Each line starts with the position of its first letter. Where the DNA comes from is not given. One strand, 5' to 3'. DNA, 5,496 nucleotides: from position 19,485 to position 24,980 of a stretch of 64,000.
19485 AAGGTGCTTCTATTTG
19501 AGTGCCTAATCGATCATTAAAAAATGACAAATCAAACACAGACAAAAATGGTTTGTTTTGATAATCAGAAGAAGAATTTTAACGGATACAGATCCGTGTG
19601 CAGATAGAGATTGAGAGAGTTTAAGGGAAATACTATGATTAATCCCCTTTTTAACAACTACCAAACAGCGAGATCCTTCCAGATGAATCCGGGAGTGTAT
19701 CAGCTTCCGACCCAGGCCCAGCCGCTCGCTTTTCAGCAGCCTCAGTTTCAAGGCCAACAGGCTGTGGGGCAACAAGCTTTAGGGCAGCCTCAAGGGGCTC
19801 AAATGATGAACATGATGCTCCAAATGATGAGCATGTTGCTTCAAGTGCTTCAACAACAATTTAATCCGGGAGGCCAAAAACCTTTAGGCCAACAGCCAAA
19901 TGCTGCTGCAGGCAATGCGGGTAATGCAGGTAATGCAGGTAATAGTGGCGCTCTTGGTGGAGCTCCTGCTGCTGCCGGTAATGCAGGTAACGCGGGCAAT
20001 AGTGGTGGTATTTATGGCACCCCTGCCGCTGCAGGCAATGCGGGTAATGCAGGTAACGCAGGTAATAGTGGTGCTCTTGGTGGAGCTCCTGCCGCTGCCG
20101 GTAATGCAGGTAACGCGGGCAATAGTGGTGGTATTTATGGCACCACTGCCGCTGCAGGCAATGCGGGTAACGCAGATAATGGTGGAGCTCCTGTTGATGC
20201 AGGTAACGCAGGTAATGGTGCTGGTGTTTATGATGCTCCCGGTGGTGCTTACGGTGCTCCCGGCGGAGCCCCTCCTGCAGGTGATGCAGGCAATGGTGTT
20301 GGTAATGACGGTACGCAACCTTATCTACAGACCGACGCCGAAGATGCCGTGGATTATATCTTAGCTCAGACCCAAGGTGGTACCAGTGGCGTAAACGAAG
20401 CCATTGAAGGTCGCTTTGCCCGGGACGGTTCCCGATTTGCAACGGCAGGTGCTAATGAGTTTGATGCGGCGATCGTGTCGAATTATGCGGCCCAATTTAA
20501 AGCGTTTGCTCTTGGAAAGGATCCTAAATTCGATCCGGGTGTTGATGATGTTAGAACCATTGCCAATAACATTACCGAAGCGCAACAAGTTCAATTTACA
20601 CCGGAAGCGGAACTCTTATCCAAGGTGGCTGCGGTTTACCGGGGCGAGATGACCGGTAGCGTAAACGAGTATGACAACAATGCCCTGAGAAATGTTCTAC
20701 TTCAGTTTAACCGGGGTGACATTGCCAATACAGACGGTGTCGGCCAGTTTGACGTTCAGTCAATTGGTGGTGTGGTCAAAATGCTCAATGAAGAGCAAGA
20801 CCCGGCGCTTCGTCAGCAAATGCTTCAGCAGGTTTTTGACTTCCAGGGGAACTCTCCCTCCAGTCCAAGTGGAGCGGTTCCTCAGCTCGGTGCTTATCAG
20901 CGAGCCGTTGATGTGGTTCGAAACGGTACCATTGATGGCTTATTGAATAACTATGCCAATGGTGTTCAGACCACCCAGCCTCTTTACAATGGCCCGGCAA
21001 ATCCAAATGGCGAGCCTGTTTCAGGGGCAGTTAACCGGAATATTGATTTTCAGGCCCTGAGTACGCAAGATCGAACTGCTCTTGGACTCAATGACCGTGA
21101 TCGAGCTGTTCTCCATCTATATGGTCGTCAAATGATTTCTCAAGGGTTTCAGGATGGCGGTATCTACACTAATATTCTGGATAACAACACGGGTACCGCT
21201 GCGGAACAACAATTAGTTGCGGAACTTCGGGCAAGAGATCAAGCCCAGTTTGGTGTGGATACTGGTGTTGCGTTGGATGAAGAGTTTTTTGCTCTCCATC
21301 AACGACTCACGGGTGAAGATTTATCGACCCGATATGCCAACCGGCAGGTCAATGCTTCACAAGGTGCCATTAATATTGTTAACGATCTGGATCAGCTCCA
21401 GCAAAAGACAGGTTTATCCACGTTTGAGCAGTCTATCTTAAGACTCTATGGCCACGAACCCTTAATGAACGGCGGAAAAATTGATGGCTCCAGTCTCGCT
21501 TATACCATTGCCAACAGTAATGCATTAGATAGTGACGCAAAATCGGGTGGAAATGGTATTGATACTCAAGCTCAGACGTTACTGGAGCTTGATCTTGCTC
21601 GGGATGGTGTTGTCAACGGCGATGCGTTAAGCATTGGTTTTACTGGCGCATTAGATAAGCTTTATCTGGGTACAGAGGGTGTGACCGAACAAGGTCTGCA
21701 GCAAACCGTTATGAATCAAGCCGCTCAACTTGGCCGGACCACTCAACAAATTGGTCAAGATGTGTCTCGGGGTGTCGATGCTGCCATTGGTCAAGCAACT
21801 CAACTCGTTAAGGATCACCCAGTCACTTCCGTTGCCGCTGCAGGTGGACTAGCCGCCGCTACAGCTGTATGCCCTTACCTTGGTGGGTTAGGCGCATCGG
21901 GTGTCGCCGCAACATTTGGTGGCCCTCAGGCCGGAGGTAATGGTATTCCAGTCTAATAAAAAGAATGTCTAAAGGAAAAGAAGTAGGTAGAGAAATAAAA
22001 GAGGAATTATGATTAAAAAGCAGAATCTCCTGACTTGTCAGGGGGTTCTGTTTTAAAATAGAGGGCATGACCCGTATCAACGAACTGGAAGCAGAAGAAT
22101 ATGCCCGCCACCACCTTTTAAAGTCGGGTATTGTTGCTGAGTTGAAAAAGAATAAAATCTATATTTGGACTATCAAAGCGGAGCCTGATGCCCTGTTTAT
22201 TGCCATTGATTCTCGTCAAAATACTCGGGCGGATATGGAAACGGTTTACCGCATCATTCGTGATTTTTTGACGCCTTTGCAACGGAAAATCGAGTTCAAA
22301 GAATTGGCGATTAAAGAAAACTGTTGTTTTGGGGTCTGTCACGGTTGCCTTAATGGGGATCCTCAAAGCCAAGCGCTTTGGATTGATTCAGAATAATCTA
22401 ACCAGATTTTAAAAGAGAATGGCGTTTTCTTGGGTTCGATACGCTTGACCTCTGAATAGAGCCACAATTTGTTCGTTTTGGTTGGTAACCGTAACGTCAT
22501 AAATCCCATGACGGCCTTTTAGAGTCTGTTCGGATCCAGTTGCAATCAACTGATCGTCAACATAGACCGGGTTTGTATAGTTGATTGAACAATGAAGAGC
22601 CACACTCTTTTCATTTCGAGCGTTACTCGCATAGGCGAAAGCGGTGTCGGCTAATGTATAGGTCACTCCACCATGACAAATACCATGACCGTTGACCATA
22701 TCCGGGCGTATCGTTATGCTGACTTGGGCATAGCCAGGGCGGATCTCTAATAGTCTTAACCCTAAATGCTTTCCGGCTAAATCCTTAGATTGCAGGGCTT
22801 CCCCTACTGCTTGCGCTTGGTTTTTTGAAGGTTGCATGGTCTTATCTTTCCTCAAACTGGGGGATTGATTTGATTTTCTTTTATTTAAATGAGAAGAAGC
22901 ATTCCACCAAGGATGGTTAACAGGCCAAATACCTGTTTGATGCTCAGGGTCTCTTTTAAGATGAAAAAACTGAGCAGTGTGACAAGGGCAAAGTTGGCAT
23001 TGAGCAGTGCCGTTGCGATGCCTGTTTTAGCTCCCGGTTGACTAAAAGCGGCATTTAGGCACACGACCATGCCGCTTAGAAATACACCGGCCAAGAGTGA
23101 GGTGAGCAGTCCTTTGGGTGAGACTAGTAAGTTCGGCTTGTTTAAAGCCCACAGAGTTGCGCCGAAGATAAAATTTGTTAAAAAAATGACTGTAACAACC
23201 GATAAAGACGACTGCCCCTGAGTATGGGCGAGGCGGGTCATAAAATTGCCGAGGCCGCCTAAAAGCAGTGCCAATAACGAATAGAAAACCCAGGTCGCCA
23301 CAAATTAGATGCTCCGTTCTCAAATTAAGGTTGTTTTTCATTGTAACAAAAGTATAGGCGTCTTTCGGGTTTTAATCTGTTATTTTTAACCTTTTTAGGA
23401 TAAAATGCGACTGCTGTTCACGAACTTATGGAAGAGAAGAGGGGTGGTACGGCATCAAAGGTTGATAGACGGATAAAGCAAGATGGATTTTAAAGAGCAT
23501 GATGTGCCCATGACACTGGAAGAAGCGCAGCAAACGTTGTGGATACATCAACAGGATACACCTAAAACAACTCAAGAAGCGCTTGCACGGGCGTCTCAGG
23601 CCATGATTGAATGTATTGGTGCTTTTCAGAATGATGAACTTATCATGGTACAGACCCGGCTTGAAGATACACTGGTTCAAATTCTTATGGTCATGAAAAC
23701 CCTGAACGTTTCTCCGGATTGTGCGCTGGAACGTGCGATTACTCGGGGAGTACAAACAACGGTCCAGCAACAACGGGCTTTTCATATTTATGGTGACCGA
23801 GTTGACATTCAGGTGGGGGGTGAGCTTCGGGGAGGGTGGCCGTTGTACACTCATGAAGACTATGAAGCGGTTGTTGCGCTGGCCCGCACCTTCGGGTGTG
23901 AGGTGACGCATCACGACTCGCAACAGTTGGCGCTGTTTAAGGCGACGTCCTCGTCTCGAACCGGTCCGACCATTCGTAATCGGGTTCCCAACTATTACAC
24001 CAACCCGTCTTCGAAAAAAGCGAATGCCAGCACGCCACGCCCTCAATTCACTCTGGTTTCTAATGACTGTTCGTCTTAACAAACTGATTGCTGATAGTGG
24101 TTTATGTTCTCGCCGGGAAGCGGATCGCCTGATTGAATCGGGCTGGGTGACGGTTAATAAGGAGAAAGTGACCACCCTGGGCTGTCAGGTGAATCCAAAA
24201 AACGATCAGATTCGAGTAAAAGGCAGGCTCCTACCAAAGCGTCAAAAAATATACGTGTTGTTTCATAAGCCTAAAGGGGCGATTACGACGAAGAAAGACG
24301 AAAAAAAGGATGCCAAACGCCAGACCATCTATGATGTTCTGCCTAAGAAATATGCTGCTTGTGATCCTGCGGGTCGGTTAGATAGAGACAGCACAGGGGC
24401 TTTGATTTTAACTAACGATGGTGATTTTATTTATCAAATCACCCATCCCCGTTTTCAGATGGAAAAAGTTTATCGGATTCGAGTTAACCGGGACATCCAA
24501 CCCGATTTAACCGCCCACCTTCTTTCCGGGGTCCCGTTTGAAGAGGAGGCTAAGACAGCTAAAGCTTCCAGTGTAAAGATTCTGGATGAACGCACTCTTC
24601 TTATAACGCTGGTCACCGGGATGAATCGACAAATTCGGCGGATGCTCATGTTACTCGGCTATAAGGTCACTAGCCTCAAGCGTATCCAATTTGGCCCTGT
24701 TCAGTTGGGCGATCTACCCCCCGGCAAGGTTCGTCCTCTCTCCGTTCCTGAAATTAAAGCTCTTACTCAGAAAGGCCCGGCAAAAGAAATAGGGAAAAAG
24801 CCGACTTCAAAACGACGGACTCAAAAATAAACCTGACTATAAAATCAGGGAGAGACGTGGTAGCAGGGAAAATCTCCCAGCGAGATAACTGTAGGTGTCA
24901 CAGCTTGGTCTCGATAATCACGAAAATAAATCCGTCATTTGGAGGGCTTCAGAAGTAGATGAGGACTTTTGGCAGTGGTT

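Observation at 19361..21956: Large Q-rich/(GNA)n repeat protein with a unique 580-aa C-terminal domain and a 250-bp AT-rich upstream region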

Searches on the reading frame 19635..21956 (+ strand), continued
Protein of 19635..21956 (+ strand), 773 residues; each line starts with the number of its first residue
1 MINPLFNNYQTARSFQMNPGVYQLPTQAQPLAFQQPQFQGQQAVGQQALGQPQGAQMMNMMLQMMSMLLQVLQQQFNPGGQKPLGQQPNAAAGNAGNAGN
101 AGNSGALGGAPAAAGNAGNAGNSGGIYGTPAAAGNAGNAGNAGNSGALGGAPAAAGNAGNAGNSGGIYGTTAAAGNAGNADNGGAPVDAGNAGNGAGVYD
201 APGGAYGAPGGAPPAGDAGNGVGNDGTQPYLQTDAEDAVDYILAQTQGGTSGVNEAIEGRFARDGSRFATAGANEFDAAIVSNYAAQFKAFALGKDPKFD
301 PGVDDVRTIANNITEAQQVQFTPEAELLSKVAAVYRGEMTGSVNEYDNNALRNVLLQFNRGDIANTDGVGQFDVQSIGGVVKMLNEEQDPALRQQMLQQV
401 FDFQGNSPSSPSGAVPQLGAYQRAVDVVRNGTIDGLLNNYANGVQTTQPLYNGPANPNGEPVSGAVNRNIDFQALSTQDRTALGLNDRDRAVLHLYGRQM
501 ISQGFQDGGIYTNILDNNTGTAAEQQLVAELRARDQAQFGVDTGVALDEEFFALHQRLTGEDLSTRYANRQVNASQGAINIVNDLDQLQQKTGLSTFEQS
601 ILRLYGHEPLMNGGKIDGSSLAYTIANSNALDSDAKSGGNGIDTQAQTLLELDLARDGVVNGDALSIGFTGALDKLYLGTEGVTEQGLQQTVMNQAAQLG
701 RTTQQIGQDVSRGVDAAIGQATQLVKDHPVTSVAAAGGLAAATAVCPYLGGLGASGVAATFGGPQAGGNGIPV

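Call 115: search_solved_structures(query=L030:14818-16926:+, max_evalue=0.01)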
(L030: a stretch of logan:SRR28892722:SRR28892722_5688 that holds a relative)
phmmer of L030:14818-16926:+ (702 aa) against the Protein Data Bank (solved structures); distinct sequences matched with E-value up to 0.01: 0.

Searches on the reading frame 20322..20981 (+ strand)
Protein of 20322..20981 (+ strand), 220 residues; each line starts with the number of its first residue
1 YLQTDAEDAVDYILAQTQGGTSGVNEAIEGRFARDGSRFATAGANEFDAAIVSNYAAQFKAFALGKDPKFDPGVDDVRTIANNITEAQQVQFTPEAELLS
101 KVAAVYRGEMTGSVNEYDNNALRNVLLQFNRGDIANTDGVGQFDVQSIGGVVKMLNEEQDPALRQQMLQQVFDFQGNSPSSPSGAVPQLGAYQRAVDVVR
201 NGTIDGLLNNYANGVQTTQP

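Call 90: search_solved_structures(query=A5, max_evalue=10, show_alignments=2)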
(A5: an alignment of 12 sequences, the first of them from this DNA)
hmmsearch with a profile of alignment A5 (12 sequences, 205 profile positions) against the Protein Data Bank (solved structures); distinct sequences matched with E-value up to 10: 0.

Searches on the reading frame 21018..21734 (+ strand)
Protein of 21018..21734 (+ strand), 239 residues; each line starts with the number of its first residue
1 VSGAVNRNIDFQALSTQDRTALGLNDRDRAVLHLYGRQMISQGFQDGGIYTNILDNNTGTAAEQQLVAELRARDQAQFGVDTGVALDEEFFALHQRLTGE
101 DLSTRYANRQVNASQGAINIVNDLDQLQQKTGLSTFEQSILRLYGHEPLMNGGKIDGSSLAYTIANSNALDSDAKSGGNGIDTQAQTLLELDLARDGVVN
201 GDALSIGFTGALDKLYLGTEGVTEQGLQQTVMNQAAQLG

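Call 41: search_protein_representatives(alignment_id=A2)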
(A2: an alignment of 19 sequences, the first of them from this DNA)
Query: 19 sequences, 235 profile positions. Proteins with E-value up to 0.001 (for the whole library): 105; up to 1e-10: 89; up to 1e-30: 71. The best 105 are listed.
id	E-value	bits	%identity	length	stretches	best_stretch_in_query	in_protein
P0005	2.4e-98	344.7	-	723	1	8-235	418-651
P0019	1.2e-97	342.4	-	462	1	3-233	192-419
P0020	4.7e-97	340.4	-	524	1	4-234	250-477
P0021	9.2e-97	339.5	-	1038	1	3-234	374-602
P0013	1.1e-96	339.2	-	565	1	5-235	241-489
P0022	6.2e-95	333.5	-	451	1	5-234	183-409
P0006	9.7e-94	329.6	-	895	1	3-234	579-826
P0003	1.2e-93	329.3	-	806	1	3-234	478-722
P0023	2.0e-93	328.6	-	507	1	2-234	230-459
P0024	9.4e-93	326.4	-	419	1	7-233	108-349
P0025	6.2e-92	323.7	-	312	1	4-234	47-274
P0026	1.4e-91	322.6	-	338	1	4-234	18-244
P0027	1.5e-91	322.5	-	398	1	4-234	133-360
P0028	2.2e-91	321.9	-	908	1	2-233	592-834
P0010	4.2e-91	321.0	-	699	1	2-234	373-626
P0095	5.4e-15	71.9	-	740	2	16-190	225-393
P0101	9.4e-11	58.0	-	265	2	130-210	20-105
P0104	7.7e-08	48.5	-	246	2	132-207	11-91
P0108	5.5e-06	42.4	-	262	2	132-230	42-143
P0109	2.9e-05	40.0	-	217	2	133-204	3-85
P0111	1.1e-04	38.1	-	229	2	130-211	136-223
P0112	2.6e-04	36.9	-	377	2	127-206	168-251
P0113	2.9e-04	36.8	-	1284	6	156-184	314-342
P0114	3.0e-04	36.7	-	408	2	126-202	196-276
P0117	8.2e-04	35.3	-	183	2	131-199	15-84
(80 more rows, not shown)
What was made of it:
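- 21057..21818 (+): Domain B (residues about 475-728), all-alpha. Contains two homologous modules of about 100 aa, each with an L(W/Y)G motif, followed by further helices. Present in every family member (call 41).
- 105 representatives among 1.84 billion (call 41).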

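Call 45: search_protein_families(library=pfam, proteins=[P0101, P0104, P0108, P0109, P0111, P0112, P0113, P0114, P0117, P0095], max_evalue=0.01)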
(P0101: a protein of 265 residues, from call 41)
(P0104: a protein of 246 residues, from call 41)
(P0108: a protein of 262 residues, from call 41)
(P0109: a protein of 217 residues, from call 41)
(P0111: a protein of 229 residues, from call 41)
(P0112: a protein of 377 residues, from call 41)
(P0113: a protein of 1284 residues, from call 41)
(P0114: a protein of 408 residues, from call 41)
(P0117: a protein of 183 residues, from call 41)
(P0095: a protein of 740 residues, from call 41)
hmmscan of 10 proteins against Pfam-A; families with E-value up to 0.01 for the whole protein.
P0101 (265 aa): 0 families

P0104 (246 aa): 0 families

P0108 (262 aa): 0 families

P0109 (217 aa): 0 families

P0111 (229 aa): 0 families

P0112 (377 aa): 0 families

P0113 (1284 aa): 1 family
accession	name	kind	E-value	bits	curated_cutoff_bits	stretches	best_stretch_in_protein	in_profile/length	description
PF13191.12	AAA_16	-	0.00037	21.5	32.6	1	908-948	15-54/167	AAA ATPase domain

P0114 (408 aa): 0 families

P0117 (183 aa): 0 families

P0095 (740 aa): 0 families

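Call 87: search_solved_structures(query=A2, max_evalue=10, show_alignments=3)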
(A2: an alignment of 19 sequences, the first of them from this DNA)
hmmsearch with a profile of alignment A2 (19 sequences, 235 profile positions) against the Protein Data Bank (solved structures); distinct sequences matched with E-value up to 10: 1.
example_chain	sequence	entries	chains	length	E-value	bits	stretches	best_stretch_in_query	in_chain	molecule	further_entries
1snl_A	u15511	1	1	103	0.37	13.5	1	187-220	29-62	Nucleobindin 1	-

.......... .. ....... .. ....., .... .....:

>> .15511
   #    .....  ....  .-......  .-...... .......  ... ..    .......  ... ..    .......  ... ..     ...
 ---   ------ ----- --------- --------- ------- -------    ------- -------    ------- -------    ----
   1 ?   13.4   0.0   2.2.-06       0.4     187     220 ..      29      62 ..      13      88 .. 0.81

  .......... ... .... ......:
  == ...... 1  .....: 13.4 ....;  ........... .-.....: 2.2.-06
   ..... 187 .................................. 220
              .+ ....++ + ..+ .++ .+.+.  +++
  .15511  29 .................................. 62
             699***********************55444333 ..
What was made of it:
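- On EF-hand calcium-binding proteins: The domain B profile hits the nucleobindin EF-hand only at E 0.37 (call 87).
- Closest known: EF-hand / dockerin helix-loop-helix modules. Same: The fourth loop aligns with the nucleobindin EF-hand (call 87).
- The only PDB sequence hit of the domain B profile is the EF-hand of nucleobindin-1, aligned on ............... (E 0.37, call 87).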

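Call 101: find_related_loci(query=A2, collection=viral_contigs, flank=8000)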
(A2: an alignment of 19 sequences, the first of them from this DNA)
Query A2 (239 aa) in viral_contigs; peptide patterns used: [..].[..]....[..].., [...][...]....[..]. (x = any residue, [..] = any of these).
75 stretches matched a pattern, but none encodes a relative of the query by tblastn (E <= 1e-3).
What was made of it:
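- On Phage tail fibre / phage structural protein: No relative in IMG/VR (call 101).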

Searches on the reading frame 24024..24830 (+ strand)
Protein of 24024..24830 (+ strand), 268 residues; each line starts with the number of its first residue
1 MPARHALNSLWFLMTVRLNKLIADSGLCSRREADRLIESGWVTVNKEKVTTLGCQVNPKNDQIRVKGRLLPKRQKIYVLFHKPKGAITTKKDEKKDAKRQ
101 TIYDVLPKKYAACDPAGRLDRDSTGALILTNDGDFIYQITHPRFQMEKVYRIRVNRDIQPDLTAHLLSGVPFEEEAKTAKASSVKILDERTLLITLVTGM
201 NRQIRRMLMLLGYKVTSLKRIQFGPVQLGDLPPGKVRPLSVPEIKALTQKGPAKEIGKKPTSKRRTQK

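Call 24: search_protein_families(library=pfam, proteins=[window:24024-24830:+], max_evalue=0.001)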
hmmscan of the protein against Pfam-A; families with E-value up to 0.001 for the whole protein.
window:24024-24830:+ (268 aa): 2 families
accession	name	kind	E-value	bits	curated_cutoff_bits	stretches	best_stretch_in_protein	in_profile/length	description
PF00849.27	PseudoU_synth_2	-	3.6e-21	76.4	26.8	1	77-208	2-150/152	RNA pseudouridylate synthase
PF01479.30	S4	-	5.5e-10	39.3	22.8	1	16-61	1-46/48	S4 domain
